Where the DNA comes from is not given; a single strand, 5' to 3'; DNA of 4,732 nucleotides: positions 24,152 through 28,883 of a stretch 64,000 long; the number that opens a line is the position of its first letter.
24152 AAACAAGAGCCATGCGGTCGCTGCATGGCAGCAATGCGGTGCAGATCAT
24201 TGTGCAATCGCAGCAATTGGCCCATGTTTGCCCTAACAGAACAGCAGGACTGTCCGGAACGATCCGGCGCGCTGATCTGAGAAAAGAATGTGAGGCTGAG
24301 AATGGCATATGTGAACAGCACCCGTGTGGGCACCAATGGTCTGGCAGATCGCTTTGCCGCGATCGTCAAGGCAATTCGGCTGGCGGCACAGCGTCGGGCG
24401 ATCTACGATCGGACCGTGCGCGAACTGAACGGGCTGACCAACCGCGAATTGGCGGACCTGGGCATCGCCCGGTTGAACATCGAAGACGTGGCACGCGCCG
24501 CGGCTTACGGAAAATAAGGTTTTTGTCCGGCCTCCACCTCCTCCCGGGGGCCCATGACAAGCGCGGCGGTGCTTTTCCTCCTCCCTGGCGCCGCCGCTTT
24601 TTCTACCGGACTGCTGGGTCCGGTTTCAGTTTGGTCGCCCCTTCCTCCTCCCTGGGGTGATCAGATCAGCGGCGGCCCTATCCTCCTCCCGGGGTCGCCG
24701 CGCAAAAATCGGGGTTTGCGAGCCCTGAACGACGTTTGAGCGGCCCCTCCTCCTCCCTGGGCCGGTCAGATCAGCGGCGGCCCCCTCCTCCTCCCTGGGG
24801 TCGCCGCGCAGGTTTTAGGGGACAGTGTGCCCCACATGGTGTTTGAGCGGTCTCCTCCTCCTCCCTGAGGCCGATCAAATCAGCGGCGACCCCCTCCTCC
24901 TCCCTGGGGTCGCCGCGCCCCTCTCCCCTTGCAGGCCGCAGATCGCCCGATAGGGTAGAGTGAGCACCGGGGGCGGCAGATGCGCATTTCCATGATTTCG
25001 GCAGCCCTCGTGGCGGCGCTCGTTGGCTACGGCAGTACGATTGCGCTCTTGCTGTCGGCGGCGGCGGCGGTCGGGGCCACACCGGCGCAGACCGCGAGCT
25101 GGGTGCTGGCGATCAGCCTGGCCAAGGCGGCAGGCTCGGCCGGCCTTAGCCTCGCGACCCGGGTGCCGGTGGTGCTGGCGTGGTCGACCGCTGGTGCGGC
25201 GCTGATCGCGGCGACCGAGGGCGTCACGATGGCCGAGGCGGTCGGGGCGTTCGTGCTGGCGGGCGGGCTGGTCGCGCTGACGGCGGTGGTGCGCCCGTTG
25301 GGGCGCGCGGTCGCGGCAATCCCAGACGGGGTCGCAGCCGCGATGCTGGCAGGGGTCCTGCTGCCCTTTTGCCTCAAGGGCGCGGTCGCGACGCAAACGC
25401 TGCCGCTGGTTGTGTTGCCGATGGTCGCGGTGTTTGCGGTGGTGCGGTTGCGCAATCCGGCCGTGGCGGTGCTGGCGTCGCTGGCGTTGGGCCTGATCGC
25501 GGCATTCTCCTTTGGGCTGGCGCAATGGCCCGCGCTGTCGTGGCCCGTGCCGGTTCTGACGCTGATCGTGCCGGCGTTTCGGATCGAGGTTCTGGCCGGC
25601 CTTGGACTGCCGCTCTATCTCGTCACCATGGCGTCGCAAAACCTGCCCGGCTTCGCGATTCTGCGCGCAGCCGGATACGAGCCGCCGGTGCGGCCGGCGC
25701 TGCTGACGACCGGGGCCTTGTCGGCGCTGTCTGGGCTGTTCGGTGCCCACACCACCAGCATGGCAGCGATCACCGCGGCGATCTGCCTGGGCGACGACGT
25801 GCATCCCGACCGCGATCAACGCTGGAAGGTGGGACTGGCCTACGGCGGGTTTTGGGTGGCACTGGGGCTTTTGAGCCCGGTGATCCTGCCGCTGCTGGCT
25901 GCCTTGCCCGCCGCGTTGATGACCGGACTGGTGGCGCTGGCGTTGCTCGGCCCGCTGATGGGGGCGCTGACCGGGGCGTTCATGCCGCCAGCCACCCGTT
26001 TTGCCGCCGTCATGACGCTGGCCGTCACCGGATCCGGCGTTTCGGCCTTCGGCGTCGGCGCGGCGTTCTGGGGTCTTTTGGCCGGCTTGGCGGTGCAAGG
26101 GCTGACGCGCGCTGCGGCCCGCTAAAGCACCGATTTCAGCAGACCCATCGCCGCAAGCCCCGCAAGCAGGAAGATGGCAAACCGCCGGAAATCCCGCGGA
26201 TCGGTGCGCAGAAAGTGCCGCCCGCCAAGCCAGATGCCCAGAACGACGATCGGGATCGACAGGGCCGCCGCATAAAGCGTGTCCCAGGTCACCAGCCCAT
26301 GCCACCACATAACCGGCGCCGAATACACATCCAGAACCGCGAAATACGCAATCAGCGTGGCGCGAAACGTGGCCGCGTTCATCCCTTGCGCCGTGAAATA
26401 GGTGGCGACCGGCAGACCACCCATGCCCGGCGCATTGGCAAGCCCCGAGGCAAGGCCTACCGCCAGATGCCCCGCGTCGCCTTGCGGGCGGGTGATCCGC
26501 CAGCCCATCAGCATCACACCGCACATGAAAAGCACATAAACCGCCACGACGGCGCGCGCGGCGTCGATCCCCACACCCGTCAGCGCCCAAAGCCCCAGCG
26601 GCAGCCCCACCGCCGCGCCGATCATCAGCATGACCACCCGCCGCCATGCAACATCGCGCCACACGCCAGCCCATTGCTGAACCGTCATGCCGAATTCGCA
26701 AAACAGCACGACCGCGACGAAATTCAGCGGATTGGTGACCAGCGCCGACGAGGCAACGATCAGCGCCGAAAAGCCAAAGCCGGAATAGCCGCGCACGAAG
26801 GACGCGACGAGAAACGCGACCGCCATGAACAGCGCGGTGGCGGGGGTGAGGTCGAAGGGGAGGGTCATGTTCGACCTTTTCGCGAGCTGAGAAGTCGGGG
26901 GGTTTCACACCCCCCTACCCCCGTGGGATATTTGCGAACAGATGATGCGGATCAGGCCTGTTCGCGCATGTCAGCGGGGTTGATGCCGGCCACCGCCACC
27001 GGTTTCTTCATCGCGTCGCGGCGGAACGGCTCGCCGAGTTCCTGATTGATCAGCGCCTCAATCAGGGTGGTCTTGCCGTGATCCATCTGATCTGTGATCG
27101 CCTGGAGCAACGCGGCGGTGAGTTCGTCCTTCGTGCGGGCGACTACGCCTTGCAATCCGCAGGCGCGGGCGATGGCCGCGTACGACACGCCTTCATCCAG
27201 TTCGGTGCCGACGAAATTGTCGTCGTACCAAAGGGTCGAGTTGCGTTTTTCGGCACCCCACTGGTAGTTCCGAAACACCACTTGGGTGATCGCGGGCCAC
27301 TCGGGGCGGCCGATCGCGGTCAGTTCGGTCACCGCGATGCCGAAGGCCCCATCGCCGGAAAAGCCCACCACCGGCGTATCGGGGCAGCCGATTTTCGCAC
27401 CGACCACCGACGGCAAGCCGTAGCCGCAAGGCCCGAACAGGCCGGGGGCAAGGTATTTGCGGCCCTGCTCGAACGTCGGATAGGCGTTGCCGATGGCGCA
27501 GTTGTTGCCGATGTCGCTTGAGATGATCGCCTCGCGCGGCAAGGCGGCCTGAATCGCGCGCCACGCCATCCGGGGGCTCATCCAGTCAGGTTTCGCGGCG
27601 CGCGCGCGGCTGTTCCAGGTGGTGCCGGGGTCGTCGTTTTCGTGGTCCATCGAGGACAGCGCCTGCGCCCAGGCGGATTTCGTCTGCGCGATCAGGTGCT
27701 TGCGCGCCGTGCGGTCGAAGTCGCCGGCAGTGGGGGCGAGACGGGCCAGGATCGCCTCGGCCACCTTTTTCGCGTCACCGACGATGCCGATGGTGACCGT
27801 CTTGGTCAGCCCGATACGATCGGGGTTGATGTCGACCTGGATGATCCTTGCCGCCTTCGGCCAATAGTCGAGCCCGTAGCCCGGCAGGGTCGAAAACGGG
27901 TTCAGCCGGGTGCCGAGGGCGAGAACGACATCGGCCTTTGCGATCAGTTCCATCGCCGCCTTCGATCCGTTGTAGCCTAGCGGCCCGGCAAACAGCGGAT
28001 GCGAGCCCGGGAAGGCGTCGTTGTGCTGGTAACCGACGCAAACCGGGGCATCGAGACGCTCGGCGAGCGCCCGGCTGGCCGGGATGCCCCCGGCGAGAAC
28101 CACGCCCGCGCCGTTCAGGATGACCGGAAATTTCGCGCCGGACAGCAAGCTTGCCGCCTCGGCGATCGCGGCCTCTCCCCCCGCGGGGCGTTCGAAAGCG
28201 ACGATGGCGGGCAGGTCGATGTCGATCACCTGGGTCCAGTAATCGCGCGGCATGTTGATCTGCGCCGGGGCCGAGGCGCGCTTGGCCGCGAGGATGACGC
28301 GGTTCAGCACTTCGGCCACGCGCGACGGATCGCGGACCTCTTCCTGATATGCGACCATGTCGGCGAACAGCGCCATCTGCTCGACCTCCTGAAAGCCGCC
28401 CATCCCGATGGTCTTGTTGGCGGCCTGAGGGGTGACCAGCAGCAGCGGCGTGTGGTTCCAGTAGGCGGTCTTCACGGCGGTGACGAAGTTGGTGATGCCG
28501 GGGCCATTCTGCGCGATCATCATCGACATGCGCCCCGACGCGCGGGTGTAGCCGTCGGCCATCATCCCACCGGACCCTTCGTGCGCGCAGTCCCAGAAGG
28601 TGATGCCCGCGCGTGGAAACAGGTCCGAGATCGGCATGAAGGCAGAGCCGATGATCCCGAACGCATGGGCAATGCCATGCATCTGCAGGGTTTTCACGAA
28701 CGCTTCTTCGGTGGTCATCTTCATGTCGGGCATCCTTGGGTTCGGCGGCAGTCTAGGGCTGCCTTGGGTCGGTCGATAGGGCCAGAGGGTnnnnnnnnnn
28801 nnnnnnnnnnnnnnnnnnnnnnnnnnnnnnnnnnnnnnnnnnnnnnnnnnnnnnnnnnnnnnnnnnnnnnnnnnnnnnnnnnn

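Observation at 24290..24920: DUF1127 gene followed by four tandem two-hairpin sRNAs carrying eight CCUCCUCCC loops (CcaF1/CcsR1-4 'cuckoo'-type locus)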

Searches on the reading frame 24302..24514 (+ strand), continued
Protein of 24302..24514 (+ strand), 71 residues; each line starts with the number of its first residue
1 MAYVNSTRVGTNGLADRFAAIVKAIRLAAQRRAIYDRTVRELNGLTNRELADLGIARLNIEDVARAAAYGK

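Call 36: find_homologous_proteins(query=A4, max_evalue=1e-8)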
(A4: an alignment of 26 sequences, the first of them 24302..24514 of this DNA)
Query A4 (26 sequences) (71 aa, profile of the alignment): 1081 proteins with E <= 1e-8 among 1988 candidates; the best 120 are listed.
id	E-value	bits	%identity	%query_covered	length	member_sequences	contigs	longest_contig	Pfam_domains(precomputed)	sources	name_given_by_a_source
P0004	7.0e-27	111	92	100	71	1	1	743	PF06568.17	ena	-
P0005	7.4e-27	111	89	100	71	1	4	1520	PF06568.17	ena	-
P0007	1.1e-26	111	89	100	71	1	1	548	PF06568.17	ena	-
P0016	1.2e-26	111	79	100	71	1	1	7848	PF06568.17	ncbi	ncbi:MAG: DUF1127 domain-containing protein [Paracoccaceae bacterium]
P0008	1.2e-26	110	85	100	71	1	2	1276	PF06568.17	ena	-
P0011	1.3e-26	110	83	100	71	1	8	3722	PF06568.17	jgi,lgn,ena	-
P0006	1.6e-26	110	90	100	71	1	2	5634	PF06568.17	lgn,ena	-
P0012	2.9e-26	109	83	100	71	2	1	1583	PF06568.17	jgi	jgi:uncharacterized protein YjiS (DUF1127 family)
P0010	3.8e-26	109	85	100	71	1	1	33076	PF06568.17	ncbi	-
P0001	7.2e-26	108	100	100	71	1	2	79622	PF06568.17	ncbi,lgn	-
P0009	9.3e-26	108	85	100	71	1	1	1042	PF06568.17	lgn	-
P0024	1.0e-25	108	77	100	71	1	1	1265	PF06568.17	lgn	-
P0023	1.3e-25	107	76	100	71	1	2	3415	PF06568.17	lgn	-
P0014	1.3e-25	107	82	100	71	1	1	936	PF06568.17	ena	-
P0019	1.6e-25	107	80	99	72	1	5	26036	PF06568.17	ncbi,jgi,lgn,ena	-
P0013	2.3e-25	106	85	100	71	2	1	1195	PF06568.17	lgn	-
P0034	2.6e-25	106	68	100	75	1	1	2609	PF06568.17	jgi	jgi:uncharacterized protein YjiS (DUF1127 family)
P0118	3.0e-25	106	52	100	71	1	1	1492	PF06568.17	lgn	-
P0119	3.7e-25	106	69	100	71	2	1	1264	PF06568.17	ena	-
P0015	3.9e-25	106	80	99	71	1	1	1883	PF06568.17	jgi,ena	-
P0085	4.7e-25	105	61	100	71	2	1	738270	PF06568.17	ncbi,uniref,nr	ncbi:DUF1127 domain-containing protein [Gemmobacter caeruleus]|uniref:DUF1127 domain-containing prot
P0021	5.7e-25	105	77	100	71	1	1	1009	PF06568.17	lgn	-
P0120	6.6e-25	105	54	100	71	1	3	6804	PF06568.17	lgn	-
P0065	6.7e-25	105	62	100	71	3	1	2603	PF06568.17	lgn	-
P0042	7.2e-25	105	65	100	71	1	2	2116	PF06568.17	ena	-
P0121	7.5e-25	105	59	100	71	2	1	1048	PF06568.17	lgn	-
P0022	7.6e-25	105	77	100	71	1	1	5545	PF06568.17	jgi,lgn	-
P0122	8.2e-25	105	62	100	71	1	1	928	PF06568.17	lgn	-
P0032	9.5e-25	104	70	100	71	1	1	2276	PF06568.17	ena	-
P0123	1.0e-24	104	63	100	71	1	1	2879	PF06568.17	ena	-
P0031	1.0e-24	104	69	100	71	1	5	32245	PF06568.17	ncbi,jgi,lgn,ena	-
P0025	1.1e-24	104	76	100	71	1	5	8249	PF06568.17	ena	-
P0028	1.1e-24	104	79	96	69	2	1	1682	PF06568.17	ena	-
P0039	1.1e-24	104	67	99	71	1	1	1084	PF06568.17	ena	-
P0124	1.1e-24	104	61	100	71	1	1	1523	PF06568.17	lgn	-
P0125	1.1e-24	104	62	100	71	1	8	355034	PF06568.17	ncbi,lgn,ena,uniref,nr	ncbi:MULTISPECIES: DUF1127 domain-containing protein [Paracoccaceae]|uniref:DUF1127 domain-containin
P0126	1.2e-24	104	62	100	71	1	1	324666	PF06568.17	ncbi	ncbi:MAG: DUF1127 domain-containing protein [Paracoccaceae bacterium]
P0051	1.3e-24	104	64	100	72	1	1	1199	PF06568.17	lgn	-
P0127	1.3e-24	104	59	100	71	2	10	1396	PF06568.17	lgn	-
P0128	1.3e-24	104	54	97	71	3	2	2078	PF06568.17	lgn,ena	-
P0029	1.4e-24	104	75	100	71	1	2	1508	PF06568.17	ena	-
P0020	1.6e-24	104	80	100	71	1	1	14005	PF06568.17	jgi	-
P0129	1.6e-24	104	62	100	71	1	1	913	PF06568.17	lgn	-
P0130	1.7e-24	104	49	100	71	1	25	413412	PF06568.17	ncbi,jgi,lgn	ncbi:MAG: hypothetical protein ACJAXK_001840 [Yoonia sp.]|jgi:uncharacterized protein YjiS (DUF1127 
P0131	1.8e-24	104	58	100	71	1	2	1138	PF06568.17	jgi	jgi:uncharacterized protein YjiS (DUF1127 family)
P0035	2.5e-24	103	68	100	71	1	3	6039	PF06568.17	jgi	jgi:uncharacterized protein YjiS (DUF1127 family)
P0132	2.5e-24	103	55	100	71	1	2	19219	PF06568.17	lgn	-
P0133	2.7e-24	103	51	99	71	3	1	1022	PF06568.17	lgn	-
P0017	2.9e-24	103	80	100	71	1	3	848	PF06568.17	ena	-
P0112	3.0e-24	103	53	99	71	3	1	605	PF06568.17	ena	-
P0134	3.5e-24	103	63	100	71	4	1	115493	PF06568.17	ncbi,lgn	ncbi:MAG: DUF1127 domain-containing protein [Paracoccaceae bacterium]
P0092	3.5e-24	103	61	100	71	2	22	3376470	PF06568.17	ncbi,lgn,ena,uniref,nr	ncbi:DUF1127 domain-containing protein [Gemmobacter fulvus]|uniref:DUF1127 domain-containing protein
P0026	3.9e-24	102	76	100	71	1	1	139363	PF06568.17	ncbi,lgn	-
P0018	3.9e-24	102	82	100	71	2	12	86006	PF06568.17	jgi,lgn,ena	-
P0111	4.1e-24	102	53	99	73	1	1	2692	PF06568.17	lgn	-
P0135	4.4e-24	102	61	100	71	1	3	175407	PF06568.17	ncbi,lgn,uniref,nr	ncbi:MAG: DUF1127 domain-containing protein [Pseudotabrizicola sp.]|uniref:DUF1127 domain-containing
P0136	4.9e-24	102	48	100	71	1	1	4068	PF06568.17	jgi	-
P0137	6.0e-24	102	55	100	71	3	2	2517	PF06568.17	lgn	-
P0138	6.0e-24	102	62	100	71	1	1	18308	PF06568.17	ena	-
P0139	6.4e-24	102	62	100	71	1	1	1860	PF06568.17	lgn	-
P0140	6.5e-24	102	62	100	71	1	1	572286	PF06568.17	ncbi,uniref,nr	ncbi:DUF1127 domain-containing protein [Pseudotabrizicola formosa]|uniref:DUF1127 domain-containing 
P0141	6.7e-24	102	58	100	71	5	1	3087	PF06568.17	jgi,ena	-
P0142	6.7e-24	102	55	100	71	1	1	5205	PF06568.17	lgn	-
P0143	6.8e-24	102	61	100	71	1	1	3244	PF06568.17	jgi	jgi:uncharacterized protein YjiS (DUF1127 family)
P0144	7.1e-24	102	58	100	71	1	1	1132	PF06568.17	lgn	-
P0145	7.2e-24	102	62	100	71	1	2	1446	PF06568.17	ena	-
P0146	7.3e-24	102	51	99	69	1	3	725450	PF06568.17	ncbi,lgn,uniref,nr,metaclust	ncbi:protein of unknown function [Loktanella sp. DSM 29012]|uniref:DUF1127 domain-containing protein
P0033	7.7e-24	102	70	100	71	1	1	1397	PF06568.17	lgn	-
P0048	7.8e-24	101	59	100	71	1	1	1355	PF06568.17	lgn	-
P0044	7.9e-24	101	68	100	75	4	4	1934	PF06568.17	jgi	jgi:uncharacterized protein YjiS (DUF1127 family)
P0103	8.4e-24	101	56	100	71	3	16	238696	PF06568.17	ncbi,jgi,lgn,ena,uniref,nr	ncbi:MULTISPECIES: DUF1127 domain-containing protein [Gemmobacter]|jgi:uncharacterized protein YjiS 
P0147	8.5e-24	101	48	99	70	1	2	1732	PF06568.17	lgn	-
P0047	9.8e-24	101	65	100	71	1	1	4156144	PF06568.17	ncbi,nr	ncbi:MAG: DUF1127 domain-containing protein [Paracoccaceae bacterium]|nr:MAG: DUF1127 domain-contain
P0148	9.9e-24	101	61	99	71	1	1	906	PF06568.17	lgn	-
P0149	9.9e-24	101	62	100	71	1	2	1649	PF06568.17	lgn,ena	-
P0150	1.1e-23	101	59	100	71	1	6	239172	PF06568.17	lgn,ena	-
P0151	1.1e-23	101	62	100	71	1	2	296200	PF06568.17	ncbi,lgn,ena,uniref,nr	ncbi:DUF1127 domain-containing protein [Pseudotabrizicola sediminis]|uniref:DUF1127 domain-containin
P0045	1.2e-23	101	60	99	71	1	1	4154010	PF06568.17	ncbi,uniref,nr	ncbi:DUF1127 domain-containing protein [Neotabrizicola shimadae]|uniref:DUF1127 domain-containing pr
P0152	1.3e-23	101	61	100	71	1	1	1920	PF06568.17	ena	-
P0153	1.6e-23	101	63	100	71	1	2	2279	PF06568.17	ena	-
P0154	1.6e-23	101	59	100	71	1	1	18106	PF06568.17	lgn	-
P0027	1.7e-23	100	73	100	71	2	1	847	PF06568.17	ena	-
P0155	1.7e-23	100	60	100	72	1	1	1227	PF06568.17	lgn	-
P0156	1.9e-23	100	58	100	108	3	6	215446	PF06568.17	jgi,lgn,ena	jgi:uncharacterized protein YjiS (DUF1127 family)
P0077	2.0e-23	100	61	100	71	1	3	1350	PF06568.17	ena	-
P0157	2.0e-23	100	58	100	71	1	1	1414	PF06568.17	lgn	-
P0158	2.0e-23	100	61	100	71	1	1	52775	PF06568.17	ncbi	ncbi:MAG: DUF1127 domain-containing protein [Paracoccaceae bacterium]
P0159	2.2e-23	100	54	100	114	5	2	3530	PF06568.17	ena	-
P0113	2.2e-23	100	53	96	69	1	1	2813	PF06568.17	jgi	jgi:uncharacterized protein YjiS (DUF1127 family)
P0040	2.3e-23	100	69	100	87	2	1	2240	PF06568.17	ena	-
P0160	2.3e-23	100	60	100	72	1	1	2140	PF06568.17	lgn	-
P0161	2.4e-23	100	62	100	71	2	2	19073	PF06568.17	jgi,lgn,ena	jgi:uncharacterized protein YjiS (DUF1127 family)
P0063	2.7e-23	100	58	100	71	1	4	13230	PF06568.17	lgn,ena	-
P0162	2.7e-23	100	59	100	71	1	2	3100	PF06568.17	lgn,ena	-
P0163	2.8e-23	100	46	100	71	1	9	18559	PF06568.17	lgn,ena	-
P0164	3.1e-23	100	50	99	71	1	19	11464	PF06568.17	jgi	jgi:uncharacterized protein YjiS (DUF1127 family)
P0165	3.2e-23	100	61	100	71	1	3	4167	PF06568.17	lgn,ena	-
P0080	3.4e-23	99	59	100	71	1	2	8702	PF06568.17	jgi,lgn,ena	-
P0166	3.4e-23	99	42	97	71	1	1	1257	PF06568.17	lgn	-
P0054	3.4e-23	99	59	100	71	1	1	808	PF06568.17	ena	-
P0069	3.8e-23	99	58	100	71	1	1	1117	PF06568.17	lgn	-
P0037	3.8e-23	99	65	100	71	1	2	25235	PF06568.17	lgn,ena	-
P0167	3.9e-23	99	58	100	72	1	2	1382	PF06568.17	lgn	-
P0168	4.1e-23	99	58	100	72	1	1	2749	PF06568.17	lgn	-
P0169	4.1e-23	99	63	100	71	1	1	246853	PF06568.17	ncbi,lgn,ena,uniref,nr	ncbi:DUF1127 domain-containing protein [Pseudotabrizicola alkalilacus]|uniref:DUF1127 domain-contain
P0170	4.5e-23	99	56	100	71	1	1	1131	PF06568.17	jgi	jgi:uncharacterized protein YjiS (DUF1127 family)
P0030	4.8e-23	99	73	100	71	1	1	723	PF06568.17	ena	-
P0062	5.0e-23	99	62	100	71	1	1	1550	PF06568.17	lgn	-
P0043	5.4e-23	99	68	100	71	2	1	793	PF06568.17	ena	-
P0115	5.6e-23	99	52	94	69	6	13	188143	PF06568.17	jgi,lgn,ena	jgi:uncharacterized protein YjiS (DUF1127 family)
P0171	5.9e-23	99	58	100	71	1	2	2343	PF06568.17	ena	-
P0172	5.9e-23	99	58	97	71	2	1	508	PF06568.17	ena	-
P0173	7.3e-23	98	56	100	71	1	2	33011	PF06568.17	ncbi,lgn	ncbi:MAG: DUF1127 domain-containing protein [Tabrizicola sp.]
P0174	7.3e-23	98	59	100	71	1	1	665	PF06568.17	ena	-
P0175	7.4e-23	98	59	100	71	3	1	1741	PF06568.17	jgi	jgi:uncharacterized protein YjiS (DUF1127 family)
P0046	7.6e-23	98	62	100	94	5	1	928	PF06568.17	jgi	jgi:uncharacterized protein YjiS (DUF1127 family)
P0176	7.9e-23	98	58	100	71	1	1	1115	PF06568.17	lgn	-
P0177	8.0e-23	98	55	100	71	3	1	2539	PF06568.17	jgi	jgi:uncharacterized protein YjiS (DUF1127 family)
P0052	8.0e-23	98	59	100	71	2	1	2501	PF06568.17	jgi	-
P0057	9.5e-23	98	58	100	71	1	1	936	PF06568.17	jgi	jgi:uncharacterized protein YjiS (DUF1127 family)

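Call 37: find_encoding_contigs(protein=P0001, flank=1500, max_places=3)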
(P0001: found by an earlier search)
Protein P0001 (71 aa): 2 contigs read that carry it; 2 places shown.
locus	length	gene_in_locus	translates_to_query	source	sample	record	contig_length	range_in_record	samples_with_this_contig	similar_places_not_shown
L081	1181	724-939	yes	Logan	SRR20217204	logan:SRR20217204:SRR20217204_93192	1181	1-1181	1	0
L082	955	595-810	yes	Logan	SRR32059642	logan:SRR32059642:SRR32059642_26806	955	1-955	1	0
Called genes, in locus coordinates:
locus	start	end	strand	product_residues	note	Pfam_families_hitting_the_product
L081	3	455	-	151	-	?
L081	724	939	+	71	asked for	PF06568:YjiS-like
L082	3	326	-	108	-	?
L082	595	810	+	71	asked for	PF06568:YjiS-like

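Call 54: search_solved_structures(query=A4, max_evalue=1)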
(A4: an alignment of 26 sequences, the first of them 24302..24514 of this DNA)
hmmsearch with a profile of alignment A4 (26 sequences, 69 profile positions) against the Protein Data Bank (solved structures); distinct sequences matched with E-value up to 1: 4.
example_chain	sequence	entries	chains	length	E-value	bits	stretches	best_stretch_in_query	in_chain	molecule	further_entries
8tac_A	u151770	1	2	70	0.24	15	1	44-63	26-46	DBP48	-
2m1n_A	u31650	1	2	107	0.36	14.4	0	1-44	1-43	Type III secretion system filament chaperone CesA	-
4psl_A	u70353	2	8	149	0.66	13.5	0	24-47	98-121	ssDNA binding protein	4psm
4kij_A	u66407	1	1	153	0.73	13.4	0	28-56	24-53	3-dehydroquinate dehydratase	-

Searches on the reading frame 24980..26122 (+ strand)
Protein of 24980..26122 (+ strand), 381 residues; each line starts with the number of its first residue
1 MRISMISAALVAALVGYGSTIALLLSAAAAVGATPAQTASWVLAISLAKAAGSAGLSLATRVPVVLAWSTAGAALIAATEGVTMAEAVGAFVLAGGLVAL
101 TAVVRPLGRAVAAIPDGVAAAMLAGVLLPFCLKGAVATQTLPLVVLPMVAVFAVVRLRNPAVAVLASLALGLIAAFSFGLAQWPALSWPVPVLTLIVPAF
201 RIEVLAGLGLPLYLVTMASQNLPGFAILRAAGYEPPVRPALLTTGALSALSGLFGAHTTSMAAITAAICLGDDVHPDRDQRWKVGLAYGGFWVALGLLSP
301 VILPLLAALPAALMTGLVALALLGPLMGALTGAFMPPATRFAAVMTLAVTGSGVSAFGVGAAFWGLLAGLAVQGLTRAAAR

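Call 7: search_protein_families(library=pfam, proteins=[window:24980-26122:+], max_evalue=0.01)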
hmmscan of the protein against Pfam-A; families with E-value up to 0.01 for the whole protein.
window:24980-26122:+ (381 aa): 1 family
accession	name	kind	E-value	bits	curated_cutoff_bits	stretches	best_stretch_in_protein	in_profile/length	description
PF03594.19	BenE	-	2.2e-94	316.9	27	1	2-374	4-377/378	Benzoate membrane transport protein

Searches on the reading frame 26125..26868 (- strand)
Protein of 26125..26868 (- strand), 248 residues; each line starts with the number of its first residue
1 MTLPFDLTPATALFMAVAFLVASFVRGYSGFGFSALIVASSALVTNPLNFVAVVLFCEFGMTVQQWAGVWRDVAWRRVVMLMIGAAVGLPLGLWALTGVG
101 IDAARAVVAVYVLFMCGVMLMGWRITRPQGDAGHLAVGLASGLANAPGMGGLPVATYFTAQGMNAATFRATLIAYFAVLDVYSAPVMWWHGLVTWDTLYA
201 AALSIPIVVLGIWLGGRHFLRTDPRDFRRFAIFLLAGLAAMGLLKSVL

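Call 7: search_protein_families(library=pfam, proteins=[window:26125-26868:-], max_evalue=0.01)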
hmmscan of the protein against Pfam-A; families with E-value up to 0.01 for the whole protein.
window:26125-26868:- (248 aa): 1 family
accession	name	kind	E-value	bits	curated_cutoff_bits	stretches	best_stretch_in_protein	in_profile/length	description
PF01925.25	TauE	-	7.4e-23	81.9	32.6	1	16-240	2-235/237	Sulfite exporter TauE/SafE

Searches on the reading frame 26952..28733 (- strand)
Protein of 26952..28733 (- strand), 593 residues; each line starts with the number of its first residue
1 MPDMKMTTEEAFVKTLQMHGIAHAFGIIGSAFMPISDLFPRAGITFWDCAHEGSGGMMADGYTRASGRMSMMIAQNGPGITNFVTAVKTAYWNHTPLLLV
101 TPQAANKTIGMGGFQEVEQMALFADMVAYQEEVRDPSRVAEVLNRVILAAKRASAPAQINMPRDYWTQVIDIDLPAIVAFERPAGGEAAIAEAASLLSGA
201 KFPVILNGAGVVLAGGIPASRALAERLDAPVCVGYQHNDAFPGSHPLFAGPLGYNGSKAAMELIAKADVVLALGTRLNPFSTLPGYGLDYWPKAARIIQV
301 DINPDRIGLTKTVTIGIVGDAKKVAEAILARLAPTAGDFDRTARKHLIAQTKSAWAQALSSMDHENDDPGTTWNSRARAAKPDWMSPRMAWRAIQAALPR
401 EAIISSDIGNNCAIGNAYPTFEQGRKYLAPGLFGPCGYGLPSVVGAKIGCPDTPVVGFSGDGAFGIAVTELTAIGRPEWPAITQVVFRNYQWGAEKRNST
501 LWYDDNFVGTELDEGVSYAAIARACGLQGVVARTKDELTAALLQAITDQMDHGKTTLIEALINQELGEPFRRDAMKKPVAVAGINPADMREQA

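Call 40: search_protein_families(library=pfam, proteins=[window:26952-28733:-], max_evalue=0.00001)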
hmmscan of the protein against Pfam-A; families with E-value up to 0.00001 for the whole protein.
window:26952-28733:- (593 aa): 3 families
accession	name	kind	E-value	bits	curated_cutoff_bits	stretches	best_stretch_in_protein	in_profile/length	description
PF00205.28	TPP_enzyme_M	-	1.1e-36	126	30.4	1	190-327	1-136/137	Thiamine pyrophosphate enzyme, central domain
PF02776.23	TPP_enzyme_N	-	2.9e-29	101.7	26.8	1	6-122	1-119/119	Thiamine pyrophosphate enzyme, N-terminal TPP binding domain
PF02775.26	TPP_enzyme_C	-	4.9e-28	98.3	21.9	1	407-559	1-150/151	Thiamine pyrophosphate enzyme, C-terminal TPP binding domain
